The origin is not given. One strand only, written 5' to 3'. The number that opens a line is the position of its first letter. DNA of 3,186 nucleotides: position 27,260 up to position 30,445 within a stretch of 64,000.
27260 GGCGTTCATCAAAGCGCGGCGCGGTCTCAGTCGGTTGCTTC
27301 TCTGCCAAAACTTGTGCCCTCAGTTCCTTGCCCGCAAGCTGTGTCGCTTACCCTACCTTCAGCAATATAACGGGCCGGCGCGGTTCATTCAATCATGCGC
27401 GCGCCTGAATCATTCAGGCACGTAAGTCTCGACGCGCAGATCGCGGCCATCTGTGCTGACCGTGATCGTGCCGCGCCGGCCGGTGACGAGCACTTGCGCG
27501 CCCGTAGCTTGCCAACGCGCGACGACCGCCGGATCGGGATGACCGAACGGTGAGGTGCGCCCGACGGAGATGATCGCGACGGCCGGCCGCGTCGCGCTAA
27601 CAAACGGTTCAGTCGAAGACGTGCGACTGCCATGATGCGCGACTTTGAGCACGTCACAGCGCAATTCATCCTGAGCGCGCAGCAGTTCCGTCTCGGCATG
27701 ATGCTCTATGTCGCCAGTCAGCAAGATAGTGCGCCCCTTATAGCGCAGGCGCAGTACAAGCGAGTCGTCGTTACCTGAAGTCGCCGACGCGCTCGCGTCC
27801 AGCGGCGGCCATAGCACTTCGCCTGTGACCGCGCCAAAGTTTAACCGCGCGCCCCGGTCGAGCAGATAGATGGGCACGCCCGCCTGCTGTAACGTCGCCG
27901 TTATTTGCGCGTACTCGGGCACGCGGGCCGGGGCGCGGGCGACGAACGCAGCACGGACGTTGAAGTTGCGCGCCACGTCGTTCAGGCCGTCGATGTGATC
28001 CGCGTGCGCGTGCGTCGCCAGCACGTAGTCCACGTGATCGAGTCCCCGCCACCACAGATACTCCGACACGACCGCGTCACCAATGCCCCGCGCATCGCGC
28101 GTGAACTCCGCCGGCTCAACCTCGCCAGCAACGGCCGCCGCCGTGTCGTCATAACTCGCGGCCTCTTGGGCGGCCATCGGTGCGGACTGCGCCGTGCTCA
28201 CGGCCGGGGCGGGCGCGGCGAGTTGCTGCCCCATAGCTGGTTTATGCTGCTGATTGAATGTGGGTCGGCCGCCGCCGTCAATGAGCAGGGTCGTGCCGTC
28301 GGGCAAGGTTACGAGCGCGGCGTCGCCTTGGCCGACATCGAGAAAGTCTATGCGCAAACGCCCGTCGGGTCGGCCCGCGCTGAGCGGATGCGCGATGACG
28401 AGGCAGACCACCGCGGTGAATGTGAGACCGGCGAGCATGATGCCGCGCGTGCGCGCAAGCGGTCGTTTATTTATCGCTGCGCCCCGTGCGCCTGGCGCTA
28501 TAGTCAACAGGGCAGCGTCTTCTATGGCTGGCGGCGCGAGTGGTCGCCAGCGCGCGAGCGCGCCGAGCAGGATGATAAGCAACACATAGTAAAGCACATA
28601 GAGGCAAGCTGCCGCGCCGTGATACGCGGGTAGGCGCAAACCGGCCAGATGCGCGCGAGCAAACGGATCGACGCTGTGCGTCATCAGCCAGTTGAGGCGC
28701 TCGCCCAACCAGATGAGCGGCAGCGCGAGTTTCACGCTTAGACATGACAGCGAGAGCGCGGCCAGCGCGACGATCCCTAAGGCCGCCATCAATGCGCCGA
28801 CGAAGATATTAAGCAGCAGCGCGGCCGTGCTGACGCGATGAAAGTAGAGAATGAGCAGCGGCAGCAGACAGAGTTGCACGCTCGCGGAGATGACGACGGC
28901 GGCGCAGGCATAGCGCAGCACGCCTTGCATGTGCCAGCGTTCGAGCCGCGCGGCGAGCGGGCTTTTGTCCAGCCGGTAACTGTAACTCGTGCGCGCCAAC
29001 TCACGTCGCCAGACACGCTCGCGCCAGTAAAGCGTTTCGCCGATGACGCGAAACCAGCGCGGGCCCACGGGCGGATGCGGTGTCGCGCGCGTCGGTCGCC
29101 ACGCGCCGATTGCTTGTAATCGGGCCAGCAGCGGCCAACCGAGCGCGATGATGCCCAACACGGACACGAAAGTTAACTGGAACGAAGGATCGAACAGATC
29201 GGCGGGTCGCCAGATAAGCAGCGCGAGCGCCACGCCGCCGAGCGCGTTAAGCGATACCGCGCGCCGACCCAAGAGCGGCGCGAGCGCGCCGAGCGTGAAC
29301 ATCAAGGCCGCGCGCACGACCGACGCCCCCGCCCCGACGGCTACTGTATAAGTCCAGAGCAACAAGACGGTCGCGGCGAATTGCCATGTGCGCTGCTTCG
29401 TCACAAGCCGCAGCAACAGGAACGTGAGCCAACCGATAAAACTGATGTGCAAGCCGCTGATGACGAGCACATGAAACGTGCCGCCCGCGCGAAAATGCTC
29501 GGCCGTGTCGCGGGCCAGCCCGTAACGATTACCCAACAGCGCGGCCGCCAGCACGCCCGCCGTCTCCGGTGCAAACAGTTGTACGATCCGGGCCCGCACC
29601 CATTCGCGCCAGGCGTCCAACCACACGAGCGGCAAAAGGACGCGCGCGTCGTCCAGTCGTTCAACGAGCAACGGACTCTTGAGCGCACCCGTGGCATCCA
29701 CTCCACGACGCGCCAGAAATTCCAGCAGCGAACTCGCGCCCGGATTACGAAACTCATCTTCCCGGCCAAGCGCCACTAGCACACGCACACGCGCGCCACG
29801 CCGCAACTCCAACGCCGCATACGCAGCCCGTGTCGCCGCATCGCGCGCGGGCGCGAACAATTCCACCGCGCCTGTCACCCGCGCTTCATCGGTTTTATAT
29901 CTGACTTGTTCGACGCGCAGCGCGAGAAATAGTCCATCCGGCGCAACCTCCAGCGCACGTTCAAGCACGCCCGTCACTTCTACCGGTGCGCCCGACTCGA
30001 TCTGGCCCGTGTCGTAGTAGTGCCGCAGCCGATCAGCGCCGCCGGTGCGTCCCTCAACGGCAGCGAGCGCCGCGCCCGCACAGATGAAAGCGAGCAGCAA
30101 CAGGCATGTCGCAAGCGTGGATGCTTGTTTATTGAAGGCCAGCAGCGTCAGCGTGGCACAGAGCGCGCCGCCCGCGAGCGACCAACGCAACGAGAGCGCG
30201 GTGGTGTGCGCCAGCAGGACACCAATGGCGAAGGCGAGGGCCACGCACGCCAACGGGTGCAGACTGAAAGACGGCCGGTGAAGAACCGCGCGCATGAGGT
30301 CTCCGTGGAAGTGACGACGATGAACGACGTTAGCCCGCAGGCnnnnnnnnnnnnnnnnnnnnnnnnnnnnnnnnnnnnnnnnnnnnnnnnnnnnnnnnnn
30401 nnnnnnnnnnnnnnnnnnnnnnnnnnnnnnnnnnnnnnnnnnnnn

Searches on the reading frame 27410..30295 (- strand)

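Call 17: search_protein_families(library=pfam, proteins=[window:27410-30295:-], max_evalue=0.01)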
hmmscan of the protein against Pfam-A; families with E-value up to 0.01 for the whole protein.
window:27410-30295:- (961 aa): 4 families
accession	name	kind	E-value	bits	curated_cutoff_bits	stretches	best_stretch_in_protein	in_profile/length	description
PF03772.21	Competence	-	5.6e-41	141.1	23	1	253-577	2-267/270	Competence protein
PF13567.11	DUF4131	-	2e-20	73.6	31.6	1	33-208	2-162/165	Domain of unknown function (DUF4131)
PF00753.33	Lactamase_B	-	3e-13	50.6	22.7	1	750-912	39-195/196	Metallo-beta-lactamase superfamily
PF12706.13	Lactamase_B_2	-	2e-08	34.5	27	1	751-875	27-157/200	Beta-lactamase superfamily domain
